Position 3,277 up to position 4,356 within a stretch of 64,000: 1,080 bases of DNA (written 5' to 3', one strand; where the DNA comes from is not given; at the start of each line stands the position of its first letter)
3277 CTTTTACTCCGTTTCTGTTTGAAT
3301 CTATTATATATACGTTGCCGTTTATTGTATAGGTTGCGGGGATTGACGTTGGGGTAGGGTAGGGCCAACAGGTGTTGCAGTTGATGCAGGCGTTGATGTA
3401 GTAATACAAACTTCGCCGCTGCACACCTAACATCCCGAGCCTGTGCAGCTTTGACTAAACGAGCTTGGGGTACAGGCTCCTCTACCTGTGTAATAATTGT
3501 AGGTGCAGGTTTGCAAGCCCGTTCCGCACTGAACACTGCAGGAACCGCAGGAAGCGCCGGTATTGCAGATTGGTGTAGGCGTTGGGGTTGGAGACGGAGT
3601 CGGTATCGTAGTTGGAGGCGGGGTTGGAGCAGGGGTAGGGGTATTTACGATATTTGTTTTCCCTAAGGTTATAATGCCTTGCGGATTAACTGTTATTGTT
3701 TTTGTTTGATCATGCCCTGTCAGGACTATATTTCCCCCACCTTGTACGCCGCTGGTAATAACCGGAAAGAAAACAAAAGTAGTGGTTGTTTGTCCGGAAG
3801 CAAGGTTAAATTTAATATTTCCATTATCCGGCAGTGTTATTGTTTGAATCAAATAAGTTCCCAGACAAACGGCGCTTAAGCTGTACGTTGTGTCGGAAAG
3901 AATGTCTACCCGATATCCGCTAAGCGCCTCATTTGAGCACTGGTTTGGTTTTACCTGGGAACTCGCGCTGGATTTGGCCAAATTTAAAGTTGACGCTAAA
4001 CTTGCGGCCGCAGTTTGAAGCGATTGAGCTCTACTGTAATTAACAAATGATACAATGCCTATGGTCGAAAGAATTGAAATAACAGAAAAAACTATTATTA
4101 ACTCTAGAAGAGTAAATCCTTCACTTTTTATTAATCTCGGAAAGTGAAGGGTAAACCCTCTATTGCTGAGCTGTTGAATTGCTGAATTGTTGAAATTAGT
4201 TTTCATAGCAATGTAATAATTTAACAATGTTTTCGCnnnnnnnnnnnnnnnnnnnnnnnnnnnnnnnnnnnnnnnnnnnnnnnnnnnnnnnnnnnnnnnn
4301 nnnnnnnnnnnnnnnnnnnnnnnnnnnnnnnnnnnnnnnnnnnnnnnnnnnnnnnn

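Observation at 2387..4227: Recent tandem duplication of a pilin gene; one copy elaborated into a PT-linker/Cys-rich adhesin-like pilin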

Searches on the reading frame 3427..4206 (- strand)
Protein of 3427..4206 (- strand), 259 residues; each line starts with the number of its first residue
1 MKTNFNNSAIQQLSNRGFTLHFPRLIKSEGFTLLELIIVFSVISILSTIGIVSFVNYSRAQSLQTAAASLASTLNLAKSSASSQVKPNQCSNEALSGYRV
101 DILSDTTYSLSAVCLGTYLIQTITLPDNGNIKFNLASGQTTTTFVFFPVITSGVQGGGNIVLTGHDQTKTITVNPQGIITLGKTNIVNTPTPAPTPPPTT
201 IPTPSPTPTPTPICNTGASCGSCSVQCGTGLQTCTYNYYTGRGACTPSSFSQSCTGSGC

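Call 8: search_protein_families(library=pfam, proteins=[window:3427-4206:-], max_evalue=0.1)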
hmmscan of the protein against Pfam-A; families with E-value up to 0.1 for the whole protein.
window:3427-4206:- (259 aa): 2 families
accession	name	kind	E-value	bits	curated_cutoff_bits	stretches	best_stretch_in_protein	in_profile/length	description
PF07963.17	N_methyl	-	8.6e-05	22.4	21.2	1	27-49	3-25/27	Prokaryotic N-terminal methylation motif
PF12019.13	GspH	-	0.0035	18.2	21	1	66-177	1-108/108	Type II transport protein GspH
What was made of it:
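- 3427..4206 (-): Gene B: modular FimU/GspH-like minor pilin, 259 aa (public protein P0001). Layout: leader 4117-4206, pilin module 3643-4116, PT linker 3571-3642, 8-Cys module 3430-3570, TAG 3427-3429. N_methyl 22.4 bits (cut-off 21.2); GspH PF12019 E 3.5e-3 over the whole profile (call 8).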

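Call 9: search_protein_families(library=ncbifam, proteins=[window:3427-4206:-], max_evalue=0.1)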
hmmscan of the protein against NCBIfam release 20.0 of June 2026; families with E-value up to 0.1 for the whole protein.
window:3427-4206:- (259 aa): 14 families
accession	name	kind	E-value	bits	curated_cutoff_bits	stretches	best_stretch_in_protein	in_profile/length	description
TIGR01708.2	typeII_sec_gspH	equivalog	3e-08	33.8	80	1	29-82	2-55/169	type II secretion system minor pseudopilin GspH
NF007800.0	PRK10506.1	equivalog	5.7e-08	32.7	158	1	27-83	7-63/163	prepilin peptidase-dependent protein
NF007862.0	PRK10574.1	equivalog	2.2e-07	31.1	138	1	27-63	3-39/145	prepilin peptidase-dependent pilin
TIGR02596.1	TIGR02596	subfamily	1.5e-06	28.4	70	1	31-83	1-53/196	Verru_Chthon cassette protein D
NF041775.1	typeIV_PilA_Myxo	equivalog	6.7e-06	26.2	400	1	28-85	10-67/214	type IV pilin protein PilA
NF040982.1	ComGD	equivalog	0.00018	21.9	70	1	29-86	2-59/139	competence type IV pilus minor pilin ComGD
TIGR02532.1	IV_pilin_GFxxxE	domain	0.00076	19.2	16.3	1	30-51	3-24/24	prepilin-type N-terminal cleavage/methylation domain-containing protein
NF033186.1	internalin_K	exception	0.00085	17.9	1100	1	166-215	492-539/604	class 1 internalin InlK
NF040999.1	pilin_ComGC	equivalog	0.0011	19.1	75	1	29-51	2-24/84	competence type IV pilus major pilin ComGC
NF047827.1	T3SSXpsH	equivalog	0.0061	16.4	160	1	30-89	2-61/145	type II secretion system protein XpsH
TIGR01710.1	typeII_sec_gspG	equivalog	0.0079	16.2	88.85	1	30-71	2-43/134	type II secretion system major pseudopilin GspG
NF041013.1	T4P_ComGE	equivalog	0.046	13.8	49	1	29-59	4-34/83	competence type IV pilus minor pilin ComGE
NF033845.1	MSCRAMM_ClfB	exception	0.064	11.2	999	1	186-222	552-588/871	MSCRAMM family adhesin clumping factor ClfB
NF041002.1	pilin_ComGF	equivalog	0.075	13.3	80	0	29-56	2-29/139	competence type IV pilus minor pilin ComGF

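Call 11: find_homologous_proteins(query=window:3427-4206:-, max_evalue=0.001)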
Query window:3427-4206:- (259 aa): 61 proteins with E <= 0.001 among 6440 candidates.
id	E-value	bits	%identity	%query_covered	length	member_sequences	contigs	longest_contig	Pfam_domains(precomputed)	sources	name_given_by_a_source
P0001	5.0e-163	558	100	100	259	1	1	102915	-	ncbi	-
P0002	1.5e-76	275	86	61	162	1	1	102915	-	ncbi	-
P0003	1.2e-62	229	71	68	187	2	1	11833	PF07963.18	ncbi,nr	ncbi:MAG: prepilin-type N-terminal cleavage/methylation domain-containing protein [Patescibacteria g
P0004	3.0e-62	228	76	60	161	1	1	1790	-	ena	-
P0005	1.1e-61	226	71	59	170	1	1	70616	PF07963.18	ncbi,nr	ncbi:MAG: prepilin-type N-terminal cleavage/methylation domain-containing protein [Patescibacteria g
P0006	1.2e-60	223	66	68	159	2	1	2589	PF07963.18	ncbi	-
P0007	1.7e-60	222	74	60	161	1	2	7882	-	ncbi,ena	-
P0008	2.6e-59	219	70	61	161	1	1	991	-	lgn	-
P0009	5.7e-59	217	69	61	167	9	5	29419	PF07963.18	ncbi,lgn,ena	-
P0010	3.0e-57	212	69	61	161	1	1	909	PF07963.18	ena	-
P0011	1.4e-56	210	64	61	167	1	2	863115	PF07963.18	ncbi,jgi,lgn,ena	-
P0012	2.5e-56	209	68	60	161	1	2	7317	-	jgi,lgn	-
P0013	1.4e-55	206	65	68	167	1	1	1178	PF07963.18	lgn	-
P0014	1.9e-55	206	65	60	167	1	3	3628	PF07963.18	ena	-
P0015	2.0e-48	183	58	70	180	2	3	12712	PF07963.18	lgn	-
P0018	3.3e-45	172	54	71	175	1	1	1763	PF07963.18,PF12019.14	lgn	-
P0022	3.6e-38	149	47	59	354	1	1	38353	PF07588.18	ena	-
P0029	1.7e-34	137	46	61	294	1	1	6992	-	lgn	-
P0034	8.1e-33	132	44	69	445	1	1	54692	PF12810.14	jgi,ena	-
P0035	5.0e-32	129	42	65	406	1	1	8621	PF07081.19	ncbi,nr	ncbi:MAG: prepilin-type N-terminal cleavage/methylation domain-containing protein [Candidatus Levyba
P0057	4.5e-5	41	-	-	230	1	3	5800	PF12019.14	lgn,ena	-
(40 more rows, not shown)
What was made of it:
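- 3427..4206 (-): Exact match to P0001 (call 11).
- The source is a metagenome-assembled genome (call 11).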

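Call 13: find_encoding_contigs(protein=P0001, flank=6000, max_places=4)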
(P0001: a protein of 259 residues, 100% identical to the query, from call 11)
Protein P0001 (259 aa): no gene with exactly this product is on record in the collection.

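Call 14: find_encoding_contigs(protein=P0003, flank=6000, max_places=4)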
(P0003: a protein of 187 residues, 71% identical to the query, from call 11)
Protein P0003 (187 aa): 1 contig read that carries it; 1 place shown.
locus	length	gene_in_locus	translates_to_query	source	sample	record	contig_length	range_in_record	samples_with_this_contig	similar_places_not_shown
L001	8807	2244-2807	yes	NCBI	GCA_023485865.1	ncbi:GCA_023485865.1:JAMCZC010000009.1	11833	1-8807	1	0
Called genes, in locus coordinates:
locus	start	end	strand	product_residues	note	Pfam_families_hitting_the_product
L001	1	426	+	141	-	PF01478:Peptidase_A24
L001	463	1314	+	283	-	PF07963:N_methyl (weak)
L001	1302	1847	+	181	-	PF07963:N_methyl, PF08334:T2SSG (weak)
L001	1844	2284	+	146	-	PF07963:N_methyl, PF08334:T2SSG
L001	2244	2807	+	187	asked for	PF07963:N_methyl (weak)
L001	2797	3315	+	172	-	-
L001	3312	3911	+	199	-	-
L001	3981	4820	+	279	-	-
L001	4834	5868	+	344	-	PF06723:MreB_Mbl (faint), PF11104:PilM_2, PF14450:FtsA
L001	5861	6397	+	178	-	-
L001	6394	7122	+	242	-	-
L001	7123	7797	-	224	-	PF01746:tRNA_m1G_MT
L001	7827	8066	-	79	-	PF13083:KH_KhpA-B, PF00013:KH_1 (weak)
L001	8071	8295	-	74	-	PF00886:Ribosomal_S16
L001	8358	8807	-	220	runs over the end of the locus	PF22935:RM44_endonuclase (weak), PF14622:Ribonucleas_3_3, PF00636:Ribonuclease_3, PF00035:dsrm, PF22892:DSRM_MRPL44 (weak)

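Call 24: find_encoding_contigs(protein=P0005, flank=5000, max_places=2)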
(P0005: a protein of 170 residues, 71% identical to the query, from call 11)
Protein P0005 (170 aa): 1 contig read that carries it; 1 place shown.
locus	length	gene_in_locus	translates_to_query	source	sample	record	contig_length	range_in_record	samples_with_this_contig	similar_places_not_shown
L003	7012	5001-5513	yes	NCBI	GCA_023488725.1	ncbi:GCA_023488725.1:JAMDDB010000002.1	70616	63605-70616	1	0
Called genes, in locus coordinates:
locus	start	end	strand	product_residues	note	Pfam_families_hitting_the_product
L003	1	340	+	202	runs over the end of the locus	PF07963:N_methyl (weak)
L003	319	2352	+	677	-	PF11028:TMEM260_N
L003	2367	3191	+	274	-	PF06750:A24_N_bact, PF01478:Peptidase_A24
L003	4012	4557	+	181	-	PF07963:N_methyl, PF08334:T2SSG (weak)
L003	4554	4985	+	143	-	PF07963:N_methyl, PF08334:T2SSG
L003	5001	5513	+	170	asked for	PF07963:N_methyl (weak)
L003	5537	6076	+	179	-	-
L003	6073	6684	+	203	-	-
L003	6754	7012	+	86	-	?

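Call 25: find_encoding_contigs(protein=P0022, flank=5000, max_places=2)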
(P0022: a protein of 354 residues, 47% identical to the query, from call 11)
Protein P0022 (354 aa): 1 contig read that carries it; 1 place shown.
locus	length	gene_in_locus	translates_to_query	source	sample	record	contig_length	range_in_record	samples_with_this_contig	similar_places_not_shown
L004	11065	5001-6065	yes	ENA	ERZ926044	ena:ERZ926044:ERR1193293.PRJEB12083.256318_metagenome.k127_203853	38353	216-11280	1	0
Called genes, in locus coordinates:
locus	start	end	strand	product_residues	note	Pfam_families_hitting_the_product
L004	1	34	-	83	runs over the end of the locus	?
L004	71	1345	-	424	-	PF00675:Peptidase_M16, PF05193:Peptidase_M16_C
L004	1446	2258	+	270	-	-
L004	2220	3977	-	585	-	PF03485:Arg_tRNA_synt_N, PF00750:tRNA-synt_1d, PF05746:DALR_1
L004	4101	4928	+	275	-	-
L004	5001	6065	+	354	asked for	PF07588:DUF1554 (faint)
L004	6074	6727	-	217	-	PF13338:AbiEi_4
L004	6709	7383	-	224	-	PF08843:AbiEii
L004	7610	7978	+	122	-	PF00072:Response_reg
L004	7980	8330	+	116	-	-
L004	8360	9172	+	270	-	PF00512:HisKA, PF02518:HATPase_c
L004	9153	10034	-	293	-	PF00753:Lactamase_B (weak)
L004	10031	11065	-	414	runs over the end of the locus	PF03772:Competence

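Call 26: find_encoding_contigs(protein=P0034, flank=5000, max_places=2)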
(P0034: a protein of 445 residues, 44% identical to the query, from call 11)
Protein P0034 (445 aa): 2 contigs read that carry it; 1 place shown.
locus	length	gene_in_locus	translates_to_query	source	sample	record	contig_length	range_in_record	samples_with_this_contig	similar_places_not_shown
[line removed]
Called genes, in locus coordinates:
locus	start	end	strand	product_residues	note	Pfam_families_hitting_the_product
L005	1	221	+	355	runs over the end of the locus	PF00437:T2SSE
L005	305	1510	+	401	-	PF28597:T2SSF_N, PF00482:T2SSF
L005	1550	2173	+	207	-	PF07963:N_methyl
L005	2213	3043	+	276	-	PF06750:A24_N_bact, PF01478:Peptidase_A24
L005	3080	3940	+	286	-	PF07963:N_methyl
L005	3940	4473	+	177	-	PF07963:N_methyl, PF08334:T2SSG (weak)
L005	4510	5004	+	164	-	PF07963:N_methyl, PF08334:T2SSG (weak)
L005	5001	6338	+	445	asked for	PF12810:ALK_LTK_GRD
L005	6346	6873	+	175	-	-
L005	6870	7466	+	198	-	-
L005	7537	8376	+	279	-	-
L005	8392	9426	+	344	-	PF06723:MreB_Mbl (faint), PF11104:PilM_2, PF14450:FtsA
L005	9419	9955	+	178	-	-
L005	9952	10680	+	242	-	-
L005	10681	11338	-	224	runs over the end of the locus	PF01746:tRNA_m1G_MT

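Call 42: predict_structure(alignment_id=A2)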
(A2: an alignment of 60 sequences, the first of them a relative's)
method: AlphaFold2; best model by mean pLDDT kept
length: 259 residues; sequences in the alignment: 60
mean_pLDDT: 78.9   pTM: 0.62
mean pLDDT of the five models: 78.9, 78.2, 78.0, 77.5, 76.9
residues with pLDDT >= 90: 144; 70-90: 16; 50-70: 66; < 50: 33
segments of 3 or more residues with pLDDT < 50: 212-229
pLDDT, mean of each block of 10 residues (from residue 1): 53 52 58 89 94 94 97 98 97 98 98 98 95 93 97 95 96 98 83 66 53 45 47 52 53 52
secondary structure, 60 per line:
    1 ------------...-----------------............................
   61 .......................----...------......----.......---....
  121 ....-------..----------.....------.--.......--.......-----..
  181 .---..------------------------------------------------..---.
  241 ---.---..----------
elements in order: H33-83 E97-102 E107-113 E117-124 E144-148 E158-164 E167-173 E179-181
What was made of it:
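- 3427..4206 (-): AlphaFold pLDDT above 90 for residues ~35-185 and below 55 for the C-terminal module (call 42).
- On Type IV pilin (class III signal peptide): AlphaFold model from a 60-sequence alignment: helix 33-83 followed by 7 strands, block-mean pLDDT 89-98 for residues 31-180 (call 42).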

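Call 44: fold_search(model_id=the predicted structure, library=pdb)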
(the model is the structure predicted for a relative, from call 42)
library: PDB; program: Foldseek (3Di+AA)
matches with E <= 10: 655; with E <= 0.001: 0
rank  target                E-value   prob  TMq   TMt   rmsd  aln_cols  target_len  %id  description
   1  9ltw_B                1.6e-01  0.09  0.12  0.06  12.7       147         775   10  protein structure of DDB1-DDA1-DET1 (released 2026-01-28)
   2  9dhd_B                2.1e-01  0.06  0.10  0.08  13.8       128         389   16  The ternary complex of DDB1, DDA1, DET1 (released 2025-02-05)
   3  1ri6                  2.6e-01  0.13  0.12  0.11  11.0       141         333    8  Structure of a putative isomerase from E. coli (released 2003-11-25)
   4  8zqg_B                2.7e-01  0.14  0.14  0.13  12.6       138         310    8  Crystal structure of WIPI3 in complex with ATG16L1 (released 2025-01-01)
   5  7wvb_C                3.4e-01  0.10  0.12  0.11  12.4       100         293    9  Human Fructose-1,6-bisphosphatase 1 mutant R50A in APO R-state (released 2023-02-15)
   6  6mit_C                3.4e-01  0.06  0.10  0.13  14.9       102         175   10  LptBFGC from Enterobacter cloacae (released 2019-03-27)
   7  6nau_A                3.9e-01  0.11  0.14  0.11  10.8       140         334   12  1.55 Angstrom Resolution Crystal Structure of 6-phosphogluconolactonase from Klebsiella pneumoniae (released 2018-12-19)
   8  9ivd_A                3.9e-01  0.06  0.10  0.05  13.5       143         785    9  Cryo-EM structure of CyclinD1 bound AMBRA1-DDB1 (released 2025-04-23)
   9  9lu1_R                4.1e-01  0.09  0.11  0.07  11.7        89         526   16  protein structure of DDB1-DDA1-DET1-Ube2e2 bound to COP1 dimer (released 2026-01-28)
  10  9bjz_B                4.3e-01  0.15  0.15  0.09   6.2        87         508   18  Structure of the human DDD-Ube2e2 complex (released 2025-03-05)
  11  7dxn_A                4.3e-01  0.12  0.14  0.11  13.3       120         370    9  Plant growth-promoting factor YxaL from Bacillus velezensis (released 2022-01-19)
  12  9sob_O                4.6e-01  0.08  0.12  0.11  16.3       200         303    8  Structural Model of the Nuclear Pore Complex in Arabidopsis thaliana (released 2025-11-05)
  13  9a1m_Q                4.8e-01  0.20  0.16  0.06  10.8       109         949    9  Integrative model of the nuclear pore complex from Schizosaccharomyces pombe (released 2021-11-12)
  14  9e2u_I                4.8e-01  0.07  0.11  0.05  13.3       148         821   11  Crystal structure of DDB1-CRBN-ALV1 complex bound to triple ZnF of Helios (IKZF2 ZF1-3) (released 2025-09-03)
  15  2oy1                  4.8e-01  0.06  0.11  0.12  14.5       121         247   13  The crystal structure of OspA mutant (released 2007-12-11)
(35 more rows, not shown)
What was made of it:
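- On GspH/FimT/FimU family (PF12019): Foldseek against the PDB: nothing at E up to 0.001 (call 44).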
